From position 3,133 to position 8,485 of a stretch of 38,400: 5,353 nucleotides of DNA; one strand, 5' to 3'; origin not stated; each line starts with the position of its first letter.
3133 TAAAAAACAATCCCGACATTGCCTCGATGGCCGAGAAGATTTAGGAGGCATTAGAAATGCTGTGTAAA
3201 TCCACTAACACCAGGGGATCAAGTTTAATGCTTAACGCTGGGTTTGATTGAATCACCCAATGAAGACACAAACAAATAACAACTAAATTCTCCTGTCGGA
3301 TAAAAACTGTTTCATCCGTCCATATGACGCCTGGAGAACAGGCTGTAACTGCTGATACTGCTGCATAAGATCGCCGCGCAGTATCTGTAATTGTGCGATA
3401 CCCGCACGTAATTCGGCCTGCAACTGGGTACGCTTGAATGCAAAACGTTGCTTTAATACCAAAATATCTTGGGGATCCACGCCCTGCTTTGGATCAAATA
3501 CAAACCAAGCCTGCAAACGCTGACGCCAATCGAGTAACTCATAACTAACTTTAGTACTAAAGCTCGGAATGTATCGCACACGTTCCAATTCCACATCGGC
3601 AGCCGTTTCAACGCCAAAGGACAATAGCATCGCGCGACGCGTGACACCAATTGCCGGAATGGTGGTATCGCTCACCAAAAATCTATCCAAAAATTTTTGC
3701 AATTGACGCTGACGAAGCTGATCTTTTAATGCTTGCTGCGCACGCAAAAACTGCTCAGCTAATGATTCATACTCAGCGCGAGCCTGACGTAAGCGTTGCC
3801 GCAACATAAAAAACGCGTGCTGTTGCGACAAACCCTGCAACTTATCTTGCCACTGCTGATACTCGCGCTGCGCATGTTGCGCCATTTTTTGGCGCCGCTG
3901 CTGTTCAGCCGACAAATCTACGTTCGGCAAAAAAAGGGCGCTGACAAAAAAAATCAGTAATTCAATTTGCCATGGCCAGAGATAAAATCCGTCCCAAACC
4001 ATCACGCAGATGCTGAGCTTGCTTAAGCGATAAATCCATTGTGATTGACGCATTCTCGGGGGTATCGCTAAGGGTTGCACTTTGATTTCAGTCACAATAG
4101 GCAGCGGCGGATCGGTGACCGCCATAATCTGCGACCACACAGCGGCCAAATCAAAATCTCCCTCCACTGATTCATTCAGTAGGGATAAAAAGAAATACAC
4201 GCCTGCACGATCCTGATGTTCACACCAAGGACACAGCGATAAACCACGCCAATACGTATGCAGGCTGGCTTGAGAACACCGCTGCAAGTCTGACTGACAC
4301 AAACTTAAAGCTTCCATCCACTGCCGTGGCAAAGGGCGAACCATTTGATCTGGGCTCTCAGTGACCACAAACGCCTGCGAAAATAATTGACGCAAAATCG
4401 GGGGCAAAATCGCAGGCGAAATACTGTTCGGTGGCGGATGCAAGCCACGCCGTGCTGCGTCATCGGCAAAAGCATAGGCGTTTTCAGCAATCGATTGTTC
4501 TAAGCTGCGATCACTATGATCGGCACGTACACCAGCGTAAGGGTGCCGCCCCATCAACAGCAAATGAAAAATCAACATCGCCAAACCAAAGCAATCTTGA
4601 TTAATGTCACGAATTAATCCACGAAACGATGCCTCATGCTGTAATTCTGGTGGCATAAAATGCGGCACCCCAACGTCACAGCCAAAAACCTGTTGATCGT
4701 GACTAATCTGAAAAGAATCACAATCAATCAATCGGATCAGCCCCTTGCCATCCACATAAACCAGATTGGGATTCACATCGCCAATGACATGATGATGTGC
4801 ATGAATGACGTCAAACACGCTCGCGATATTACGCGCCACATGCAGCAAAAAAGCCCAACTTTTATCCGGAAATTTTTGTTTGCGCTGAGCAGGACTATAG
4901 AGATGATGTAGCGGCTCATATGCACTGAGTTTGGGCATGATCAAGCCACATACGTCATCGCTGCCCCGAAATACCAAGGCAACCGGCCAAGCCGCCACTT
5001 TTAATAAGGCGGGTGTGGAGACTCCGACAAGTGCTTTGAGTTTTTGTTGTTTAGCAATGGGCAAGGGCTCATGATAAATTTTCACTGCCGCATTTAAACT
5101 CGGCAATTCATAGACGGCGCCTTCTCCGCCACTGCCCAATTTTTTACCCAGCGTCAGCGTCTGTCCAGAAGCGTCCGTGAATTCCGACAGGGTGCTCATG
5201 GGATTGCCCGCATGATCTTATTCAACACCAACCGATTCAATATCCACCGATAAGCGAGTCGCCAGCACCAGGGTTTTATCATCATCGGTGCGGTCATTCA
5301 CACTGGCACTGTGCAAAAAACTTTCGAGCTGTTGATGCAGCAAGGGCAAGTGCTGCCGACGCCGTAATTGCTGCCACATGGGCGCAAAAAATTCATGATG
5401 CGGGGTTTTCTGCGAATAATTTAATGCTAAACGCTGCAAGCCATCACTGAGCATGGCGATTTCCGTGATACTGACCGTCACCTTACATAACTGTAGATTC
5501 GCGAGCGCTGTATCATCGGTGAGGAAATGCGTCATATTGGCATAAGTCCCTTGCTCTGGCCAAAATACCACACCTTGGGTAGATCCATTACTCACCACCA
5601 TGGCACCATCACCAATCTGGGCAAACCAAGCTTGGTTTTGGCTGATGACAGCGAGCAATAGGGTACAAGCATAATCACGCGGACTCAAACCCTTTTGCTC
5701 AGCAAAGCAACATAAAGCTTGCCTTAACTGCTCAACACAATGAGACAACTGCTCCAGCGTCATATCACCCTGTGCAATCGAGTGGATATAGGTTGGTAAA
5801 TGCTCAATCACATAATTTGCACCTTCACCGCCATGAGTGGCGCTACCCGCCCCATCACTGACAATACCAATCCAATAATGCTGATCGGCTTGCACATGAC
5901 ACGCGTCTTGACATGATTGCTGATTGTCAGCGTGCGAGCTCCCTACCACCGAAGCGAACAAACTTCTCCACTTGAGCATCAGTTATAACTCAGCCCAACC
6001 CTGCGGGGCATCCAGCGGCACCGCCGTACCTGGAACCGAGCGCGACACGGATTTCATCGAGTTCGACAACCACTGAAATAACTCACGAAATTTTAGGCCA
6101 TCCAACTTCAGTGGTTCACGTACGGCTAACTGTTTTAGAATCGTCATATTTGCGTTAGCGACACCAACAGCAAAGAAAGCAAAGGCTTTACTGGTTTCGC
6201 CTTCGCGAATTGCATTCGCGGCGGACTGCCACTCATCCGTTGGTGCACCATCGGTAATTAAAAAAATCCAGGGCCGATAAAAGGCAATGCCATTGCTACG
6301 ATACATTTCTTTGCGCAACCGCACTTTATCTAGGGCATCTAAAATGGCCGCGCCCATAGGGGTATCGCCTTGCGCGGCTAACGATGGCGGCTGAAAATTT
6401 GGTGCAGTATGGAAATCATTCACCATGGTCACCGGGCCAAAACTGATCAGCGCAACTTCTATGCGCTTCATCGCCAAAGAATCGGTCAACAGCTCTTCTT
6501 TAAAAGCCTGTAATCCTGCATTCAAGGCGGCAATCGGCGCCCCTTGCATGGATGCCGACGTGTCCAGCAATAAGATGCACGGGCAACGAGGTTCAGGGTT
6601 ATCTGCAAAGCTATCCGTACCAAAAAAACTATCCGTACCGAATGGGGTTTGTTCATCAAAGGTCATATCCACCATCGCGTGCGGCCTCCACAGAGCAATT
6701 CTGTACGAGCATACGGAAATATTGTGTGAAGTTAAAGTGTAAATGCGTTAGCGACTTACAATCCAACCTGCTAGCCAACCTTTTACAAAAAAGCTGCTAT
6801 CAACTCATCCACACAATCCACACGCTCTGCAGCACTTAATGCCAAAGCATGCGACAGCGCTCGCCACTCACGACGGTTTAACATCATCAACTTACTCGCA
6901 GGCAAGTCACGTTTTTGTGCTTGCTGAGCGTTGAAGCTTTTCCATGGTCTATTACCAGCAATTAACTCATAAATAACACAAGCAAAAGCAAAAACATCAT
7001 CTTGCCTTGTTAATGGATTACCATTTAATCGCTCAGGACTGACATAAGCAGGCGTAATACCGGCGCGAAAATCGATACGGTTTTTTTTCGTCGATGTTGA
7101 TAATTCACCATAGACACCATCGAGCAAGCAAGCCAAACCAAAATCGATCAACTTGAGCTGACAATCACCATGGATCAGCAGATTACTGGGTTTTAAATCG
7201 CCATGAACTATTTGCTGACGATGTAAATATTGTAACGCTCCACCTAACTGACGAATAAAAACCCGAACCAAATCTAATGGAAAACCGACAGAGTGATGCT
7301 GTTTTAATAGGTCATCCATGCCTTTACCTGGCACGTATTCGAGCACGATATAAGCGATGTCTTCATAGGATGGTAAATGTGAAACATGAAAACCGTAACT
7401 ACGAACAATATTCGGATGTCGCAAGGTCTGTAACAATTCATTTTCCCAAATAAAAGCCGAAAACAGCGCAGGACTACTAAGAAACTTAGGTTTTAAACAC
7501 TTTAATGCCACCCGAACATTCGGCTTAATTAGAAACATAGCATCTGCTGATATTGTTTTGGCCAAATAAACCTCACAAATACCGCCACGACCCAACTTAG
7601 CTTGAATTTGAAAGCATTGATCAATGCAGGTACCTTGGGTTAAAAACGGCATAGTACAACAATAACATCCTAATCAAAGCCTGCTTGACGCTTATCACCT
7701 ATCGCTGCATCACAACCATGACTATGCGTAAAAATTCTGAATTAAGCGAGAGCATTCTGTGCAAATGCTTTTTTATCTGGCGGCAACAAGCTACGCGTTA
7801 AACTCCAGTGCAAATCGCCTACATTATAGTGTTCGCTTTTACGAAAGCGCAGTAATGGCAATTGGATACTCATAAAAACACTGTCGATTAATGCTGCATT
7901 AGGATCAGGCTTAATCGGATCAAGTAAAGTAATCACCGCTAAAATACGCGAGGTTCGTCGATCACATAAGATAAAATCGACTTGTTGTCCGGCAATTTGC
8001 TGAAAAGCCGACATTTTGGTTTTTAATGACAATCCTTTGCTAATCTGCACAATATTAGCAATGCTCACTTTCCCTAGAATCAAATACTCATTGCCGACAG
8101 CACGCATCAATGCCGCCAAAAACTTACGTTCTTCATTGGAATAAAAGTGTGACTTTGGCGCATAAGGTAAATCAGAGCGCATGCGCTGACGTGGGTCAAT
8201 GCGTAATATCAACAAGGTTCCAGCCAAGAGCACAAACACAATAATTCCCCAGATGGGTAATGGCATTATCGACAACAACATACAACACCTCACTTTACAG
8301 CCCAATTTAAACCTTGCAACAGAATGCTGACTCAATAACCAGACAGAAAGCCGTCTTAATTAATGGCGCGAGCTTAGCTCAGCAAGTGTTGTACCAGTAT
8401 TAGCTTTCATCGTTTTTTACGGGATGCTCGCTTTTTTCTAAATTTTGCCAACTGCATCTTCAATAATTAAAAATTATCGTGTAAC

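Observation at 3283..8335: Five-gene kinase / phosphatase / vWA / nuclease-fold cassette: an expanded TerY-P (YegI-YegK-YegL-like) triad as a candidate undescribed conflict or defence system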

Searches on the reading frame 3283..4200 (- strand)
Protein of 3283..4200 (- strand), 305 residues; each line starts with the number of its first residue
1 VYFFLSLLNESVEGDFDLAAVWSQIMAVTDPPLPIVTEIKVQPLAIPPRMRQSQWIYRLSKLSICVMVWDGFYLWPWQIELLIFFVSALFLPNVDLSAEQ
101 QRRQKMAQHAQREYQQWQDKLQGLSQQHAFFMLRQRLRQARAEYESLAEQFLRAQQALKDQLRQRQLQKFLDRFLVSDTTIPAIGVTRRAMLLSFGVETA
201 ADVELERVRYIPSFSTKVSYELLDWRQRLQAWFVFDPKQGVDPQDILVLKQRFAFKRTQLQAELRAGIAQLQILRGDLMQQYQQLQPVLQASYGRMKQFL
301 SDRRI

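Call 75: search_protein_families(library=pfam, proteins=[window:3283-4200:-], max_evalue=10)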
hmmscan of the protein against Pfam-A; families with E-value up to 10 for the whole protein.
window:3283-4200:- (305 aa): 5 families
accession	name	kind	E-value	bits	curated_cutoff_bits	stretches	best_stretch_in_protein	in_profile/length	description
PF07200.18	Mod_r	-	0.0098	16.3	30.1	1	99-175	62-133/146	Modifier of rudimentary (Mod(r)) protein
PF00487.30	FA_desaturase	-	0.063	13.5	29.7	1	41-115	122-187/253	Fatty acid desaturase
PF11014.13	DUF2852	-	0.075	13.6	22.5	1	61-161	7-105/116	Protein of unknown function (DUF2852)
PF20266.3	Mab-21_C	-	0.14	12.8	24.1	1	106-172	12-79/102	Mab-21 protein HhH/H2TH-like domain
PF11172.13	DUF2959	-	0.87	10.2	26.8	1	101-163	75-137/190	Protein of unknown function (DUF2959)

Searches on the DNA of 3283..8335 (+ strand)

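Call 8: search_dna_similar(query=window:3283-8335:+, collection=ecoli_genomes, mode=near, max_rows=10)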
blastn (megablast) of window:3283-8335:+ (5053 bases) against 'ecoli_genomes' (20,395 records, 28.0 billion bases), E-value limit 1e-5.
No match.

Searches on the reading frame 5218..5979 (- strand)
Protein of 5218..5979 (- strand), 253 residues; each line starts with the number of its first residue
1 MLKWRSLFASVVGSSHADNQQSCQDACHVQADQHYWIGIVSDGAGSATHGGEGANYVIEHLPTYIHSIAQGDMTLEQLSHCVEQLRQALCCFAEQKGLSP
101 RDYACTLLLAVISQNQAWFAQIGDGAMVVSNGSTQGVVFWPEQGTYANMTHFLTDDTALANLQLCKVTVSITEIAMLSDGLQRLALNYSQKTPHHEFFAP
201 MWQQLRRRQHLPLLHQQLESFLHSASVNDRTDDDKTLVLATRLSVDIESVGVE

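Call 3: search_protein_families(library=pfam, proteins=[window:5218-5979:-], max_evalue=0.01)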
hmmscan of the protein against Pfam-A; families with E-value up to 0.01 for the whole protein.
window:5218-5979:- (253 aa): 1 family
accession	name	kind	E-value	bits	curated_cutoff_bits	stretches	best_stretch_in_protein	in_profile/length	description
PF13672.11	PP2C_2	-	3.3e-50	171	24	1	12-222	1-208/209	Protein phosphatase 2C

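Call 4: search_protein_families(library=padloc, proteins=[window:5218-5979:-], max_evalue=0.01)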
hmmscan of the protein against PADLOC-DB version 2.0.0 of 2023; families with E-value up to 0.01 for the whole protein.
window:5218-5979:- (253 aa): 1 family
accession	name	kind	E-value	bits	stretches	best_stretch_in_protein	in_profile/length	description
PDLC04518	PDC-M21C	-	1.3e-07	29.1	1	8-151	7-138/243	-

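Call 5: search_protein_families(library=ncbifam, proteins=[window:5218-5979:-], max_evalue=0.01)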
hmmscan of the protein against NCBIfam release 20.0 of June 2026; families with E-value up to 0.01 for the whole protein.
window:5218-5979:- (253 aa): 1 family
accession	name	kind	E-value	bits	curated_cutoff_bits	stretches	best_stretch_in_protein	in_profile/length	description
NF033484.1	Stp1_PP2C_phos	equivalog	2.2e-07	30.7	230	1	21-131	9-118/232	Stp1/IreP family PP2C-type Ser/Thr phosphatase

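Call 64: search_protein_families(library=padloc, proteins=[window:5218-5979:-], max_evalue=10)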
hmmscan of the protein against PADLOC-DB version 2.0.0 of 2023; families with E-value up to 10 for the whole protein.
window:5218-5979:- (253 aa): 2 families
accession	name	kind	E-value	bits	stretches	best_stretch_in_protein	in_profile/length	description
PDLC04518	PDC-M21C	-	1.3e-07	29.1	1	8-151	7-138/243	-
PDLC04519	PDC-M21C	-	0.012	13.2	1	11-87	9-82/224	-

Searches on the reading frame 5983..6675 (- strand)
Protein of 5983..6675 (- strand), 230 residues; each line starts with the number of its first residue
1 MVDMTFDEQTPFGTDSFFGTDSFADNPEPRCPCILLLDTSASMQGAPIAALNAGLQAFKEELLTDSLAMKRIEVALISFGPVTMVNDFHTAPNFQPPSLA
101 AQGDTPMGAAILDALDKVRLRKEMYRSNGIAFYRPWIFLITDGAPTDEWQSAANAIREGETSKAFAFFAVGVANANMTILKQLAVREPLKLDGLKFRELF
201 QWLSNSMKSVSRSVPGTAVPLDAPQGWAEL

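Call 3: search_protein_families(library=pfam, proteins=[window:5983-6675:-], max_evalue=0.01)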
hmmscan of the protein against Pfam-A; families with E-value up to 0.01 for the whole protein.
window:5983-6675:- (230 aa): 2 families
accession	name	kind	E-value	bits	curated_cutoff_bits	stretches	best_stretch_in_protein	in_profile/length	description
PF00092.34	VWA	-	8.2e-07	29.8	23.8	1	35-184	4-151/174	von Willebrand factor type A domain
PF13768.12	VWA_3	-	0.0046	17.5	27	0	137-185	100-147/155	von Willebrand factor type A domain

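Call 4: search_protein_families(library=padloc, proteins=[window:5983-6675:-], max_evalue=0.01)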
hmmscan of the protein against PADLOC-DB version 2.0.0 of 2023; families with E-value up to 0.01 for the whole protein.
window:5983-6675:- (230 aa): 0 families

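Call 5: search_protein_families(library=ncbifam, proteins=[window:5983-6675:-], max_evalue=0.01)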
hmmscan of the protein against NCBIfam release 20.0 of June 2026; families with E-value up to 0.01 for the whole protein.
window:5983-6675:- (230 aa): 1 family
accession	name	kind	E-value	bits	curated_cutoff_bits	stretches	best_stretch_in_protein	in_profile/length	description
TIGR03788.1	marine_srt_targ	equivalog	0.003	16.1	551.65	1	33-177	274-411/629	marine proteobacterial sortase target protein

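Call 64: search_protein_families(library=padloc, proteins=[window:5983-6675:-], max_evalue=10)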
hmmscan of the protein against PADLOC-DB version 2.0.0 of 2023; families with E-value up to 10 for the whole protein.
window:5983-6675:- (230 aa): 0 families
